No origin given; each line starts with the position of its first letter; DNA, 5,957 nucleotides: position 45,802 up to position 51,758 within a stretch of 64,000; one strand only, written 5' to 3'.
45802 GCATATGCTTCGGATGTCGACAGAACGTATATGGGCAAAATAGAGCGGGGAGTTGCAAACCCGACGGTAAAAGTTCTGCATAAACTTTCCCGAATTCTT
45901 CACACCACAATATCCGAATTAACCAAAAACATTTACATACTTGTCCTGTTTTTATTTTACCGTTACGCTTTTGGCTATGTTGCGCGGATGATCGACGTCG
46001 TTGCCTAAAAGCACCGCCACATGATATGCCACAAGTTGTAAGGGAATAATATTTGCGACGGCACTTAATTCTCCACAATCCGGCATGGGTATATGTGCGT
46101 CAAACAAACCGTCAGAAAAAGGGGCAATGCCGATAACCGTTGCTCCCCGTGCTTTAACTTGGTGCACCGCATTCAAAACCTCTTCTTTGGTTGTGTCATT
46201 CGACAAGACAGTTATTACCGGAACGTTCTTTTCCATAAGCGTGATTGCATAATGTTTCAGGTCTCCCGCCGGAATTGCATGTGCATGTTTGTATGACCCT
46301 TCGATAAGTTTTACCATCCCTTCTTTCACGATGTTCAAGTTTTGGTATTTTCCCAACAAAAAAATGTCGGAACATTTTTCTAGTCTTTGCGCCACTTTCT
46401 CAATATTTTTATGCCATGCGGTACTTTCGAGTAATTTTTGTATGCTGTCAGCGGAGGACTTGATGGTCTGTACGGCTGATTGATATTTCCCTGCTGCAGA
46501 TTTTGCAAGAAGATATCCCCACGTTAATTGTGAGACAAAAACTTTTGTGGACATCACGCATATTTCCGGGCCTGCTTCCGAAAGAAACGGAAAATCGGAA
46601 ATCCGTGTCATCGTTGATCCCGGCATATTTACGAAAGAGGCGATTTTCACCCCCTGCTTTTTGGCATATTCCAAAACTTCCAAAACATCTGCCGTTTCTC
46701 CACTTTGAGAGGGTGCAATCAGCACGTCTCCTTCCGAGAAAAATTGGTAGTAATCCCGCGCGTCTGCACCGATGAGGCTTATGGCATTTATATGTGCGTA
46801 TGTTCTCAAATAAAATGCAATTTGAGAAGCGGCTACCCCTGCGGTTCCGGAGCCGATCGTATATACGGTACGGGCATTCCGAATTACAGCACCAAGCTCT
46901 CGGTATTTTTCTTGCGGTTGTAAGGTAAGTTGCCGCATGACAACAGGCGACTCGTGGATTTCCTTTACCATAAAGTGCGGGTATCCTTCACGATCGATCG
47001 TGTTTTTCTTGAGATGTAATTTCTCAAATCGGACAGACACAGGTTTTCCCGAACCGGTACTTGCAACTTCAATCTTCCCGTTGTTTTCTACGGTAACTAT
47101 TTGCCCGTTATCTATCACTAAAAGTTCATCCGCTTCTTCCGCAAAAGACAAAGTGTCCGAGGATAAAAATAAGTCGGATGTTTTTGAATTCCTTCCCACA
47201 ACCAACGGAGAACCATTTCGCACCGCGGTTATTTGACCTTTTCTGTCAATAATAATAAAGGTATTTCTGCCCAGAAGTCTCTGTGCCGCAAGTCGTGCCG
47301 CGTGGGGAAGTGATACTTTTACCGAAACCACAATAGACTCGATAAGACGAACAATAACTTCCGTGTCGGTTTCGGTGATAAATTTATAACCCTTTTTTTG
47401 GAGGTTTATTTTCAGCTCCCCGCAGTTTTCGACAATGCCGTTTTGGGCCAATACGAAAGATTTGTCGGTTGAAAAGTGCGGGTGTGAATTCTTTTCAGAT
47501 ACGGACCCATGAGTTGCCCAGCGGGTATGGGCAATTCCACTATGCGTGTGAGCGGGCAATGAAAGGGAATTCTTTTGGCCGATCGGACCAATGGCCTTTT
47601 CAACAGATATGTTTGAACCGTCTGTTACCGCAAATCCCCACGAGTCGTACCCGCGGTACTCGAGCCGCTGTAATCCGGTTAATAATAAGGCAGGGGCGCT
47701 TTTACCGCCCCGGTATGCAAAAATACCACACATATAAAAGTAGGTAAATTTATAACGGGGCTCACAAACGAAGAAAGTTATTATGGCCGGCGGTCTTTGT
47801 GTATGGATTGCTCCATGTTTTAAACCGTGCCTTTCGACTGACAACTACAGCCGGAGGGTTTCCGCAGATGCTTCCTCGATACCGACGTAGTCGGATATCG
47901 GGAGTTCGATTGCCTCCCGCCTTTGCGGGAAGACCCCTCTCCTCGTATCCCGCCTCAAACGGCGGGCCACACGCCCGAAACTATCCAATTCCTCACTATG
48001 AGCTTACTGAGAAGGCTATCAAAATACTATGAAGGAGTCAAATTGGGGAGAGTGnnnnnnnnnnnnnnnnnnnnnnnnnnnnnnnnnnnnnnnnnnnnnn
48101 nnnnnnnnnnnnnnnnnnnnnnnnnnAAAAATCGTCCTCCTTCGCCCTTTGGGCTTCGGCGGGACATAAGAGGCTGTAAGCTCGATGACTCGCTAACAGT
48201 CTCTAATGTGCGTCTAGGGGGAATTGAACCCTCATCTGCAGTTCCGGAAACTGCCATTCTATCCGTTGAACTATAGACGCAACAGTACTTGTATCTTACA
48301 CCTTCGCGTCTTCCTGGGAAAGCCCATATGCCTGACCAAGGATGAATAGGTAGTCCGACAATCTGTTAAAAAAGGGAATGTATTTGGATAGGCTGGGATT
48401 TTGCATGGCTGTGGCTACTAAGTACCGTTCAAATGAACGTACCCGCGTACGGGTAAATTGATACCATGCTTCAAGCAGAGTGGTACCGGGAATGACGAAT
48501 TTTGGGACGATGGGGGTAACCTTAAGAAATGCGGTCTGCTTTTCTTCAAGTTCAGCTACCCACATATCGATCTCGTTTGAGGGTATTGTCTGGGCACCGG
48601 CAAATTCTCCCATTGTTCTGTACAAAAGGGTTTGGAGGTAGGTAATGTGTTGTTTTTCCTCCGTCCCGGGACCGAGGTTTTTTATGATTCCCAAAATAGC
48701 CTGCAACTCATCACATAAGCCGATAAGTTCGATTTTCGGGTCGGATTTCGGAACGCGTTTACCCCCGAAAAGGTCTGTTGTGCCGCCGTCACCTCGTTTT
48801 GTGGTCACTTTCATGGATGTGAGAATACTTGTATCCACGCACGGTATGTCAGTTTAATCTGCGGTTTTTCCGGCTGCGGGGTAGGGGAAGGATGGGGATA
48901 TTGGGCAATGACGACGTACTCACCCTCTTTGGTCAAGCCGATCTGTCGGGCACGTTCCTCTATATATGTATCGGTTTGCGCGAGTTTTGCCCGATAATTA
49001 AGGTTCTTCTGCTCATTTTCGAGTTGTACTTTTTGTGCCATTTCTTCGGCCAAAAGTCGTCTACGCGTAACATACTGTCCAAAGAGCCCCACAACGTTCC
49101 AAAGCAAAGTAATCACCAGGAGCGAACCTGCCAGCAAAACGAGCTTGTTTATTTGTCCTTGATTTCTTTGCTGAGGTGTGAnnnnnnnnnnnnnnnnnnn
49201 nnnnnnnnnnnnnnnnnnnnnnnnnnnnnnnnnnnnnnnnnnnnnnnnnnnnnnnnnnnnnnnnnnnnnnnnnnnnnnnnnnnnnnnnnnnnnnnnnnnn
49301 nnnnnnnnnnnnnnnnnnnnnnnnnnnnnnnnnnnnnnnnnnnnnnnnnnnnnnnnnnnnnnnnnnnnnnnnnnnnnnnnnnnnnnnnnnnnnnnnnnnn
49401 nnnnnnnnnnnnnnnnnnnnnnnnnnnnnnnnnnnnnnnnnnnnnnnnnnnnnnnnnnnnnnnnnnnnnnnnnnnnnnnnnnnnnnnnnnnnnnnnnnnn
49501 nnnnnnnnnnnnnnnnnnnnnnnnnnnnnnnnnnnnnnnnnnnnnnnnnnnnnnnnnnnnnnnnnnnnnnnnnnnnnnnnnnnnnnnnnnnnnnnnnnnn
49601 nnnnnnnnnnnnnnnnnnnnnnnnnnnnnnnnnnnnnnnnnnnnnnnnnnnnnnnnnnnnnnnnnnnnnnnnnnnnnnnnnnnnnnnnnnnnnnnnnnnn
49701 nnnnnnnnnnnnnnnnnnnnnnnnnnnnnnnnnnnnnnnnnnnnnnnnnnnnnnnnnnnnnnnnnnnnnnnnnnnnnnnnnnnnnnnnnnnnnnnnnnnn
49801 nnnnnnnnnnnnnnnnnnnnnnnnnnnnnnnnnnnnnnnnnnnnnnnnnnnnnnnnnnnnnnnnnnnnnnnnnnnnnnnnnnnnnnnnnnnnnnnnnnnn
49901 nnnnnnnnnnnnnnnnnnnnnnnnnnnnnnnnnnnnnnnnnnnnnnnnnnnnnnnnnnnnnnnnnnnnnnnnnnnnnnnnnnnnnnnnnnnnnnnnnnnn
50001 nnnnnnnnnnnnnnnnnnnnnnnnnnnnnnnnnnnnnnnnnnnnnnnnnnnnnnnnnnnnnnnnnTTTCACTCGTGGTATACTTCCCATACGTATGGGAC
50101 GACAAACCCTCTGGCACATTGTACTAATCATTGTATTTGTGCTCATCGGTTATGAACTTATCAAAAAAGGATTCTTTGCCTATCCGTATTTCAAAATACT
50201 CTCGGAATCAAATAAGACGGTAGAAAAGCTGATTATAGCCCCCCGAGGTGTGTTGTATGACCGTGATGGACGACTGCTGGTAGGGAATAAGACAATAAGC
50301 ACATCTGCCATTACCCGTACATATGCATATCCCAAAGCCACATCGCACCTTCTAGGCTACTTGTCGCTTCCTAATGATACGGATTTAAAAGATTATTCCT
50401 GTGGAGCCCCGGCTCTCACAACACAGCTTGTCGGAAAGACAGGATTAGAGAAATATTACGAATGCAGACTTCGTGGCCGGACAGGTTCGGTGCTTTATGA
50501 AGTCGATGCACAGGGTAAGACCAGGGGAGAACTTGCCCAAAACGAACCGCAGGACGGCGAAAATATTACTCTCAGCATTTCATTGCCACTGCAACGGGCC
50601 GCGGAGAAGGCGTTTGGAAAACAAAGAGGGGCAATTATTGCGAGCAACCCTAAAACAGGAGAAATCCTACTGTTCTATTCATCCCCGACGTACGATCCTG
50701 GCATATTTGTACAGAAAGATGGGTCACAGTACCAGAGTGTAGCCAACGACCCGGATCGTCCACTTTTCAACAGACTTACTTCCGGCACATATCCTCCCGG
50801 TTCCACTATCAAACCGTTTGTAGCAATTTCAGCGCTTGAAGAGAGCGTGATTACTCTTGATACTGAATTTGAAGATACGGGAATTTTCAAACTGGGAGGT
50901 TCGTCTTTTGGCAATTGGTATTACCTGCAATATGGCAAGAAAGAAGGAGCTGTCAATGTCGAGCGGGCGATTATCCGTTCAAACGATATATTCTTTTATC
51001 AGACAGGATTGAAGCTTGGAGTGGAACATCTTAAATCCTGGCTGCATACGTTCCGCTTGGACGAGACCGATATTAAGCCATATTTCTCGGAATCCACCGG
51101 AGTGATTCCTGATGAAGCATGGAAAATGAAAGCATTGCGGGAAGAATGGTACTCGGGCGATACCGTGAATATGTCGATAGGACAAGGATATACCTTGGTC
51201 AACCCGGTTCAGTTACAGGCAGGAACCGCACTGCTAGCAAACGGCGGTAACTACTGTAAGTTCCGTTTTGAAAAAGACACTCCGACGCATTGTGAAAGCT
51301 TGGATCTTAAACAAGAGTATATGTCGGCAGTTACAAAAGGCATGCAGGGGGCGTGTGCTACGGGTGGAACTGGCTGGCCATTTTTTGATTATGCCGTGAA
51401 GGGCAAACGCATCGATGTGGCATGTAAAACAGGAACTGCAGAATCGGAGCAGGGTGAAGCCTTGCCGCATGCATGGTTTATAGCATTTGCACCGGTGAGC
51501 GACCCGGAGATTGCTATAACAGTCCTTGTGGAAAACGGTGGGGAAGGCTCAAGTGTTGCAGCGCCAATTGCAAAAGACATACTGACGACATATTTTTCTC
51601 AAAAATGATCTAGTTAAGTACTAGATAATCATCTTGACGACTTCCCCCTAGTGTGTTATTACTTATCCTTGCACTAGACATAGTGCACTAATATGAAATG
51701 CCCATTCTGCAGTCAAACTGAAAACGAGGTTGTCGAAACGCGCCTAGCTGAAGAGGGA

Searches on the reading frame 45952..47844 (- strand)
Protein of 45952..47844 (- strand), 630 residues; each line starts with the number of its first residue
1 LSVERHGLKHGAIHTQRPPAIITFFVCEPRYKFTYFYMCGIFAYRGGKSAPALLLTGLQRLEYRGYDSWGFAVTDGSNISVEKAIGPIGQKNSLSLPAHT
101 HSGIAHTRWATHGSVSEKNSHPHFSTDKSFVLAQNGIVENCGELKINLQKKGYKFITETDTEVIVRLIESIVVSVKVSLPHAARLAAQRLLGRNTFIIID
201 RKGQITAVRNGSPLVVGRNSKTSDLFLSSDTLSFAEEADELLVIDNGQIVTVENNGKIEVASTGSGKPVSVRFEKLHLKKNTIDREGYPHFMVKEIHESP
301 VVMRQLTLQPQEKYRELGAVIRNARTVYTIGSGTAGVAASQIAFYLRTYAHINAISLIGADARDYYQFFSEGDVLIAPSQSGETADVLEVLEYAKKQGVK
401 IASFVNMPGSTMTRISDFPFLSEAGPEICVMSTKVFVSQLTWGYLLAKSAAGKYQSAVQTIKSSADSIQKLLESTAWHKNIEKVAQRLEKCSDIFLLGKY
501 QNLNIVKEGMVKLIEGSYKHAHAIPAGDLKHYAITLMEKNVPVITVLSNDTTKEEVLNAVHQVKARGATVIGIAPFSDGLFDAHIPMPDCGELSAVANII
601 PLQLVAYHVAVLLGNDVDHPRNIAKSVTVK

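Call 14: search_protein_families(library=pfam, proteins=[window:45952-47844:-], max_evalue=0.001)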
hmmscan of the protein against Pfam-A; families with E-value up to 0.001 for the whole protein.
window:45952-47844:- (630 aa): 5 families
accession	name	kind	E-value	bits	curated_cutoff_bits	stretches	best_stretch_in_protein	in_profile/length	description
PF01380.27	SIS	-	3.4e-33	114.7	25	2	321-447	2-129/131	SIS domain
PF13522.11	GATase_6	-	6.8e-16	58.9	27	1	101-219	11-121/130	Glutamine amidotransferase domain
PF13537.11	GATase_7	-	5.9e-12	46.1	25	1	114-230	7-117/123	Glutamine amidotransferase domain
PF13580.11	SIS_2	-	3.4e-10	40.5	27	1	368-403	100-135/138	SIS domain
PF13230.11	GATase_4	-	1.3e-06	28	23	1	96-218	67-186/272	Glutamine amidotransferases class-II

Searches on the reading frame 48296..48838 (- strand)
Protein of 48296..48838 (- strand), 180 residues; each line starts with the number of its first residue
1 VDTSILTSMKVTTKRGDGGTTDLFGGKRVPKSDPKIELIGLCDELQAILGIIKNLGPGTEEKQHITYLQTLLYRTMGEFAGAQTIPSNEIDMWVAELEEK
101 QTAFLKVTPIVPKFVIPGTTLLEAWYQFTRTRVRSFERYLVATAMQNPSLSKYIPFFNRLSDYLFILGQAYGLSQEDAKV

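Call 14: search_protein_families(library=pfam, proteins=[window:48296-48838:-], max_evalue=0.001)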
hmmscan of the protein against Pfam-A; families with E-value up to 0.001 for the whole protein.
window:48296-48838:- (180 aa): 1 family
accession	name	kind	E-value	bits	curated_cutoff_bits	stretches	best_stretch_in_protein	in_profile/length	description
PF01923.23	Cob_adeno_trans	-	2.2e-33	116.2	24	1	11-168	1-168/171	Cobalamin adenosyltransferase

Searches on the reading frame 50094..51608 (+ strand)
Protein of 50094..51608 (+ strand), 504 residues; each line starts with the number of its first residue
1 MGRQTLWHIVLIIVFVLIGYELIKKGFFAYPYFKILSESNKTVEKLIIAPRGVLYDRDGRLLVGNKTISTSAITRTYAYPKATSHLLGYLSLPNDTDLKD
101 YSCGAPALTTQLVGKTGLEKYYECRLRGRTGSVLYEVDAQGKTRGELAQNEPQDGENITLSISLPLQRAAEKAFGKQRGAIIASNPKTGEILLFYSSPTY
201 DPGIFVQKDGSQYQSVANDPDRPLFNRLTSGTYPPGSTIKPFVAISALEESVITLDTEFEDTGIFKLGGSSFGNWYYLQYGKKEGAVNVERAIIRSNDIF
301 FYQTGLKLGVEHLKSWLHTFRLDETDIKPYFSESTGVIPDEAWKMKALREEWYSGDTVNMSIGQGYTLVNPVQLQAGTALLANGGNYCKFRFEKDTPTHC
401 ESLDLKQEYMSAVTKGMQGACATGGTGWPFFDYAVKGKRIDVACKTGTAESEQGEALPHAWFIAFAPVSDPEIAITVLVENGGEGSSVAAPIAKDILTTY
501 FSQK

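Call 14: search_protein_families(library=pfam, proteins=[window:50094-51608:+], max_evalue=0.001)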
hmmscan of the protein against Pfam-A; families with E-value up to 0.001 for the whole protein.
window:50094-51608:+ (504 aa): 2 families
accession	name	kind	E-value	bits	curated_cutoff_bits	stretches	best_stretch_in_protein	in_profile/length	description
PF00905.27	Transpeptidase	-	2.3e-55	188.4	22.1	1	179-497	1-298/299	Penicillin binding protein transpeptidase domain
PF03717.20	PBP_dimer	-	1.5e-19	71.5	24.4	1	73-145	106-177/180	Penicillin-binding Protein dimerisation domain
